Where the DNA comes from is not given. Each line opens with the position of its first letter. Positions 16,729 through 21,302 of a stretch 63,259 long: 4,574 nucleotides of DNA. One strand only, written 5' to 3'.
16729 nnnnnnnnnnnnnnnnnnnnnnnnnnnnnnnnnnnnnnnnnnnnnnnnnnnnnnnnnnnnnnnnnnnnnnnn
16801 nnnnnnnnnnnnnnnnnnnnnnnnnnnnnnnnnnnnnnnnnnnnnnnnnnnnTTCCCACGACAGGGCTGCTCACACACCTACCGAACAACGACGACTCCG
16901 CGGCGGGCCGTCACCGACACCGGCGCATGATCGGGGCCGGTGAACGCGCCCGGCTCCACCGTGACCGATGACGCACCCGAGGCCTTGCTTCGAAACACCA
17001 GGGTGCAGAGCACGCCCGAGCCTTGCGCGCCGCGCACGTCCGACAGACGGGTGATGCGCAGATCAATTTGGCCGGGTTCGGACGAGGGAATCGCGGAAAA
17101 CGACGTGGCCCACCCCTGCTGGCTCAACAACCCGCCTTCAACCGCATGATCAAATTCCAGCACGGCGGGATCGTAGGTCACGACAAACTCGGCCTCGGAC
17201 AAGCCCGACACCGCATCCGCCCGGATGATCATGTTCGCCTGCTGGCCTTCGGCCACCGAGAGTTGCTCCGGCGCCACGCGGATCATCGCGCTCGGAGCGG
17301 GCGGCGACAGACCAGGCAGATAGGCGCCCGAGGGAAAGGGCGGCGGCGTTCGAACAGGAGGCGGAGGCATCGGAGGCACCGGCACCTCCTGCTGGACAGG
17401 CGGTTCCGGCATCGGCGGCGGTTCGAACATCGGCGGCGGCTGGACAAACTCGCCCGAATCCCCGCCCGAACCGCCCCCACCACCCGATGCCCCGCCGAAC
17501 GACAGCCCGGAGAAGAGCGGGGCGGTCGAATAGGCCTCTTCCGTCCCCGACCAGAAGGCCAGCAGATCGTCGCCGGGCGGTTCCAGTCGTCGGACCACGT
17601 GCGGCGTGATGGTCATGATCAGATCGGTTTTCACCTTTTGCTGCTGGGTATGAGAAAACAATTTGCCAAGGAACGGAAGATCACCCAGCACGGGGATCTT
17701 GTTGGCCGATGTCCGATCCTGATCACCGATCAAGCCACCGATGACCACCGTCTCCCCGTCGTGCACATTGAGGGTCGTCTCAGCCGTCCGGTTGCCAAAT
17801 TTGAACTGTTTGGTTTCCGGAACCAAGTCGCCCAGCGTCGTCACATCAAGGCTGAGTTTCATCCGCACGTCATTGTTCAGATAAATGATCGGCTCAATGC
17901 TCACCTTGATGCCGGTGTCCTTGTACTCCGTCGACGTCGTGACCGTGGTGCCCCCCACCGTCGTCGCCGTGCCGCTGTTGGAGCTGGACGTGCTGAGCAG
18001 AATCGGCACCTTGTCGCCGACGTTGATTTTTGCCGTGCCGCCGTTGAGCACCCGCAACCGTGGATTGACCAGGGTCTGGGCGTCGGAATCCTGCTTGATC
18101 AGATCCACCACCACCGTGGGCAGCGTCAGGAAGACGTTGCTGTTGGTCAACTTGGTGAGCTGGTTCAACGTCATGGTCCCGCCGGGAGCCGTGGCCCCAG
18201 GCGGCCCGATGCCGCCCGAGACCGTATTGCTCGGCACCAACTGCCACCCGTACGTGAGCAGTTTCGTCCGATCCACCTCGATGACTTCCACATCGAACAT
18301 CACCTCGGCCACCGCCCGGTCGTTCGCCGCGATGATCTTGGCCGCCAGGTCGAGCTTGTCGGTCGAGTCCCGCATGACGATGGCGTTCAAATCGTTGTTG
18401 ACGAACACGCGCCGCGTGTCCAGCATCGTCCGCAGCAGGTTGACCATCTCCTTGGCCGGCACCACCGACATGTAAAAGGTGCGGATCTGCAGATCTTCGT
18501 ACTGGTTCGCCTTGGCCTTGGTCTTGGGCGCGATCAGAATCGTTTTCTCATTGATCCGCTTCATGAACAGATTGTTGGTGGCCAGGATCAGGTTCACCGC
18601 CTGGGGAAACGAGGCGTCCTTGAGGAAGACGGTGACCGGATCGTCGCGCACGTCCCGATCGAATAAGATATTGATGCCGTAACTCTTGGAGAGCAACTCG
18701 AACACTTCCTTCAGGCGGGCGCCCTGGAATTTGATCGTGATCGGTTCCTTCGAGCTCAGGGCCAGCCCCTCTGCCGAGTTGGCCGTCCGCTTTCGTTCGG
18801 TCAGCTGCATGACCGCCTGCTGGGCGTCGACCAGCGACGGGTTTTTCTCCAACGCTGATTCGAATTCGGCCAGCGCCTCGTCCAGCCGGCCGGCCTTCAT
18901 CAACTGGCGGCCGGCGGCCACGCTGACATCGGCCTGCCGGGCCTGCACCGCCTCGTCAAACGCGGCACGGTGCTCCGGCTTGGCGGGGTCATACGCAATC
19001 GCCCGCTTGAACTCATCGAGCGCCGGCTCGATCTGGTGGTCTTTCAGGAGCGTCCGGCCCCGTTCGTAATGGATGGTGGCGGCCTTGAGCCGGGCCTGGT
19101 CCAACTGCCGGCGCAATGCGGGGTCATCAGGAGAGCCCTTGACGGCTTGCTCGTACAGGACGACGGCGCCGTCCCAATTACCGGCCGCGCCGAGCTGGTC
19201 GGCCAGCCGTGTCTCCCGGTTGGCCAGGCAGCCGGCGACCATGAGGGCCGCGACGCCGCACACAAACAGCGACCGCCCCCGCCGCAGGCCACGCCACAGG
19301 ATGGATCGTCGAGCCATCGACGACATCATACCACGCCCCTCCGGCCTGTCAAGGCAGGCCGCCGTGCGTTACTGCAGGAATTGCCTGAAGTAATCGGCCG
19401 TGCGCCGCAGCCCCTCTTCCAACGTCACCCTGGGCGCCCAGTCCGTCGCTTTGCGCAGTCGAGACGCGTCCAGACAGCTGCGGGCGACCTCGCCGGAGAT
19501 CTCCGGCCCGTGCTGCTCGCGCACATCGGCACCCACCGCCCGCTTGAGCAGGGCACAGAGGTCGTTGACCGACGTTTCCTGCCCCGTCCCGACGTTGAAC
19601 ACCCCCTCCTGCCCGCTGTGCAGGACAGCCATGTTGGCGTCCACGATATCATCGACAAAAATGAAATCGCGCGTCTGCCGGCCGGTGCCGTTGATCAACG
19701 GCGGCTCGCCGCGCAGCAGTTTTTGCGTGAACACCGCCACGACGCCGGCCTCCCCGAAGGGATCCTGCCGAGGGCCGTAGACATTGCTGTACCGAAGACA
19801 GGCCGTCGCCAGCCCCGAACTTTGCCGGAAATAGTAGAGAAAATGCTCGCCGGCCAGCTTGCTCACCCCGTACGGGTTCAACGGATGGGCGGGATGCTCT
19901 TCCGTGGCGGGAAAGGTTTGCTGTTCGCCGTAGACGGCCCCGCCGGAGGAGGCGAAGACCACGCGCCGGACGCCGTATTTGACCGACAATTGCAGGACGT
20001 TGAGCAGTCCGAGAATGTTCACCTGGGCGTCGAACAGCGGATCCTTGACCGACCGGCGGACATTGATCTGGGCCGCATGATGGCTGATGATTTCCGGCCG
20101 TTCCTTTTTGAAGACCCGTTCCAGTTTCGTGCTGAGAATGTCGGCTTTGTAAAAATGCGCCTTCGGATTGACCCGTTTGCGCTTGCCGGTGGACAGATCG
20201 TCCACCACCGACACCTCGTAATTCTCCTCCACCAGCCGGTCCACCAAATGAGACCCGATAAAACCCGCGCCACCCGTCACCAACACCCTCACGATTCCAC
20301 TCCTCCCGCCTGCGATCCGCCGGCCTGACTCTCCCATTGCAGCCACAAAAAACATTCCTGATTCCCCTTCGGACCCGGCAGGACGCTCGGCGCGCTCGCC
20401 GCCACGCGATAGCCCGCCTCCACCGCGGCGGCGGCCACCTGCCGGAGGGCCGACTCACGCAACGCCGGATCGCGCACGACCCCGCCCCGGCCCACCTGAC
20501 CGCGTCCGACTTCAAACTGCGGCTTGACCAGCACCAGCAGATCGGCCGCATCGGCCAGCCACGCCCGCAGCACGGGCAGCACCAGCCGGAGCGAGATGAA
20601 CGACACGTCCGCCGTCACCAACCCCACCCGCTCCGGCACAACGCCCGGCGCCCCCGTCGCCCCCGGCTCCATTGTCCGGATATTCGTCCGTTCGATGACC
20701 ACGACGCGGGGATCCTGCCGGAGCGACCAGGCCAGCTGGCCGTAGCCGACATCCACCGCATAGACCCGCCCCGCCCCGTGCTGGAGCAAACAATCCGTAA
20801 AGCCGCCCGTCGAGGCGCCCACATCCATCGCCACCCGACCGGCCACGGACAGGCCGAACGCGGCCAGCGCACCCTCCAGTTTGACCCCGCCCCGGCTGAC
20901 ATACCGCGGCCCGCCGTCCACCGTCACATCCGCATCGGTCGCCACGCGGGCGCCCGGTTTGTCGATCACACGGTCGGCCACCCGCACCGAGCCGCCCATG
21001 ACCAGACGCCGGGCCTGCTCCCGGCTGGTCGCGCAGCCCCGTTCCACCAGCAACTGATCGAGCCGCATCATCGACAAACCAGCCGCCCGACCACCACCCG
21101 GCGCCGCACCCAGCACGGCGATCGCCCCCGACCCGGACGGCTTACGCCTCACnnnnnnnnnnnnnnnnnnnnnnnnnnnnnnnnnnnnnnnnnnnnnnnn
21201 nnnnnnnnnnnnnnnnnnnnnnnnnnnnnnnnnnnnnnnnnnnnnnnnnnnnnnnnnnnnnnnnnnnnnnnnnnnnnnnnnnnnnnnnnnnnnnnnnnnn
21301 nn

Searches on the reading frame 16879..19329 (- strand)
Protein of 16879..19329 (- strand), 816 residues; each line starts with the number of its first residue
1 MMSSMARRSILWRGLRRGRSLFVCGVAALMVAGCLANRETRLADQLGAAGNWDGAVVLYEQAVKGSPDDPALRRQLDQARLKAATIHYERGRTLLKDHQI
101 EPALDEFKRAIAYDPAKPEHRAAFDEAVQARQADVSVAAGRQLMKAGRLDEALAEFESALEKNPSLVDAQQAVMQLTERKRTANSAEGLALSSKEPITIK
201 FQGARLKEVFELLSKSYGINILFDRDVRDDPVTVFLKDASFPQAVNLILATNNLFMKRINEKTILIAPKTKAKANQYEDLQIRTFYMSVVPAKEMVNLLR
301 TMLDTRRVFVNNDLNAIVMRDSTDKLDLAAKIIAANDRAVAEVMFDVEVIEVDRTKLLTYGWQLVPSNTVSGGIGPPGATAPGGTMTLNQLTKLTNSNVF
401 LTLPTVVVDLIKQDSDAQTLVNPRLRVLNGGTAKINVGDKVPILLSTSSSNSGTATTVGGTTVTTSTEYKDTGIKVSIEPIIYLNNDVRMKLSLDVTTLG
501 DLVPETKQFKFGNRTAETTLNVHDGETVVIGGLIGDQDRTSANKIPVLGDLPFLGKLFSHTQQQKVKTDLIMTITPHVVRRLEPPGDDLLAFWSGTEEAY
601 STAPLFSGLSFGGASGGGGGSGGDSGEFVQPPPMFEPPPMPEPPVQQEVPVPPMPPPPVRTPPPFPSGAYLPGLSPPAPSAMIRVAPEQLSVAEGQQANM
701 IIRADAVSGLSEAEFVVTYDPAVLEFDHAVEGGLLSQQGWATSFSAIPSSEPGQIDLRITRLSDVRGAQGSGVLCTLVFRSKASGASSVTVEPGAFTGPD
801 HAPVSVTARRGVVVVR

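Call 74: search_protein_families(library=pfam, proteins=[window:16879-19329:-], max_evalue=0.000001)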
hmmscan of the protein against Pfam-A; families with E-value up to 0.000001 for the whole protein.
window:16879-19329:- (816 aa): 6 families
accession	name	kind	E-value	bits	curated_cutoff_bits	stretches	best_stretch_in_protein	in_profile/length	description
PF00263.26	Secretin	-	4.3e-41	140.8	27.5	1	411-580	2-169/169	Bacterial type II and III secretion system protein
PF07719.23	TPR_2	-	4.5e-12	45.5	27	0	138-165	6-33/34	Tetratricopeptide repeat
PF13414.12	TPR_11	-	5.8e-12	45.5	26.8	0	140-169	1-30/42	TPR repeat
PF13428.12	TPR_14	-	2e-09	37.6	23.5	0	137-172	5-40/44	Tetratricopeptide repeat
PF00515.34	TPR_1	-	1.9e-07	31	27.8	0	143-165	11-33/34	Tetratricopeptide repeat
PF14559.12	TPR_19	-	2.1e-07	31.6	25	0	48-97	3-50/68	Tetratricopeptide repeat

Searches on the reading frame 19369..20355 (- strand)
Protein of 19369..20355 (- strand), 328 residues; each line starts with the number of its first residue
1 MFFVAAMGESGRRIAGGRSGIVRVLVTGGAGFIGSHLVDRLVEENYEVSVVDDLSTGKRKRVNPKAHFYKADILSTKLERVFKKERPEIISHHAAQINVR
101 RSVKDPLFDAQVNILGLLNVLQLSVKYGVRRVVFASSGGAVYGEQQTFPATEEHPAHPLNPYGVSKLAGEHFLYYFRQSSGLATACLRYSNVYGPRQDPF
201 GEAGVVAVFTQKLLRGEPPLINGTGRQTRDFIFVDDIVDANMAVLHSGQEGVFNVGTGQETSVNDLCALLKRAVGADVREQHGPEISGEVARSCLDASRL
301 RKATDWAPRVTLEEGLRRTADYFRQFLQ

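Call 75: search_protein_families(library=pfam, proteins=[window:19369-20355:-], max_evalue=0.000001)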
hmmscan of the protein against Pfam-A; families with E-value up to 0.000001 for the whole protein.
window:19369-20355:- (328 aa): 6 families
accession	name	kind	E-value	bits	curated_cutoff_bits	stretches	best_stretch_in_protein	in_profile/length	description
PF01370.27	Epimerase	-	5.1e-62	209.8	20.9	1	24-256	1-240/240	NAD dependent epimerase/dehydratase family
PF16363.11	GDP_Man_Dehyd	-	3.6e-59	201.3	27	1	25-319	1-332/332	GDP-mannose 4,6 dehydratase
PF01073.25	3Beta_HSD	-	5.9e-20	71.9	22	1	25-241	1-225/280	3-beta hydroxysteroid dehydrogenase/isomerase family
PF02719.21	Polysacc_synt_2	-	6.7e-16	58.8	20.2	1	24-280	1-253/293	Polysaccharide biosynthesis protein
PF04321.23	RmlD_sub_bind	-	9.4e-16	58.2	27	1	23-201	2-160/287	RmlD substrate binding domain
PF07993.18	NAD_binding_4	-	3.2e-12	46.6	20.1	1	87-199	89-211/258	Male sterility protein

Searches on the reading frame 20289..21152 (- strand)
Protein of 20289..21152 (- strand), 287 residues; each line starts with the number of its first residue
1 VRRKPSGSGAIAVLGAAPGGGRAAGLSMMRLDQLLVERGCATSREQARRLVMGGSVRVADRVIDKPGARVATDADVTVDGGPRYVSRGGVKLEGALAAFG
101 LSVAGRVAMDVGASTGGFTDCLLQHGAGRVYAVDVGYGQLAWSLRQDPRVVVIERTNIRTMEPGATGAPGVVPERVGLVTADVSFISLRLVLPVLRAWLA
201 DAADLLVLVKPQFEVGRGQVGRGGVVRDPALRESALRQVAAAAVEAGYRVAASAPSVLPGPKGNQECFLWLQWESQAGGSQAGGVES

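Call 75: search_protein_families(library=pfam, proteins=[window:20289-21152:-], max_evalue=0.000001)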
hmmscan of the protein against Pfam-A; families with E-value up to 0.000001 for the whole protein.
window:20289-21152:- (287 aa): 2 families
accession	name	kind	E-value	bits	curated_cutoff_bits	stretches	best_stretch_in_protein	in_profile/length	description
PF01728.25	FtsJ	-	2.3e-45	155.2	24.1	1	84-272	1-180/181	FtsJ-like methyltransferase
PF01479.30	S4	-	3.4e-11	43.1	22.8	1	29-73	1-45/48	S4 domain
